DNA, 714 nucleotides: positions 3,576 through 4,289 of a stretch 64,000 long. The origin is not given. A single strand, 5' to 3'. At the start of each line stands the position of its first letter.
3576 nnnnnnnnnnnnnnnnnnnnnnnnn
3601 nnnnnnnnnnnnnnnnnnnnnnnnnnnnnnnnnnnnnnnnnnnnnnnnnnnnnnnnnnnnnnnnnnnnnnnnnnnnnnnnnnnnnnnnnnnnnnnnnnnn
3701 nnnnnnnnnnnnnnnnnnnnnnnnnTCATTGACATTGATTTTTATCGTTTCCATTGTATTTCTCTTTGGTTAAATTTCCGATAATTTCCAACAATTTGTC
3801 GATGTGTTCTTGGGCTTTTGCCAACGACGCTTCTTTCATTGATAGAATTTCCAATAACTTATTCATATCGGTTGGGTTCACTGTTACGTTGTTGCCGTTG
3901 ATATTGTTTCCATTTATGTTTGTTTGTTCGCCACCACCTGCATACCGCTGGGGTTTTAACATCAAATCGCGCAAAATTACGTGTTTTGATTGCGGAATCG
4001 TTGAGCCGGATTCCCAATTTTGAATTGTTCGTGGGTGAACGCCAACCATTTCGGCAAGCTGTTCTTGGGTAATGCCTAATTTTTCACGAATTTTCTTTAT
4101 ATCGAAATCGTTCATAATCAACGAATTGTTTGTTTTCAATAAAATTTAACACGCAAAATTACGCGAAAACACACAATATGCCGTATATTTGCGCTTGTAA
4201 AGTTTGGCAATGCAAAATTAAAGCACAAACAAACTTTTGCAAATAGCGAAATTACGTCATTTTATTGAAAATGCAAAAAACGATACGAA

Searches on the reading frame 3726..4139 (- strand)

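Call 42: search_protein_families(library=pfam, max_evalue=0.01, proteins=[window:3726-4139:-])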
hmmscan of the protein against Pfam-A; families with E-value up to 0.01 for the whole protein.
window:3726-4139:- (137 aa): 11 families
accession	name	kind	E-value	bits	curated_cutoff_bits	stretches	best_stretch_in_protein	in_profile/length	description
PF01381.28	HTH_3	-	3.1e-14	53.2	23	1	14-54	1-41/55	Helix-turn-helix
PF12844.13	HTH_19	-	4.9e-10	39.6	30.2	1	14-53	4-43/64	Helix-turn-helix domain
PF13560.12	HTH_31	-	7.2e-07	29.9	27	1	16-56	8-48/64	Helix-turn-helix domain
PF20432.4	Xre-like-HTH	-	1.1e-05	26.1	25.8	1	14-41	15-42/63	Antitoxin Xre-like helix-turn-helix domain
PF13384.12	HTH_23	-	0.00036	20.7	24.6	1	18-42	15-37/50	Homeodomain-like domain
PF15731.11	MqsA_antitoxin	-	0.00038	21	30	1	5-59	65-119/131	Antitoxin component of bacterial toxin-antitoxin system, MqsA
PF08965.17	Aca2_YdiL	-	0.00071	20.2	23.8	0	9-60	1-55/118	Aca2/YdiL-like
PF00376.29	MerR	-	0.001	19.2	28.2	1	27-44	4-21/38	MerR family regulatory protein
PF13545.12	HTH_Crp_2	-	0.0046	17.3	27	1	18-39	18-39/70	Crp-like helix-turn-helix domain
PF13413.12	HTH_25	-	0.0061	16.8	24.6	1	15-45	3-33/62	Helix-turn-helix domain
PF13443.12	HTH_26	-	0.0094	16.6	22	0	14-45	2-33/63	Cro/C1-type HTH DNA-binding domain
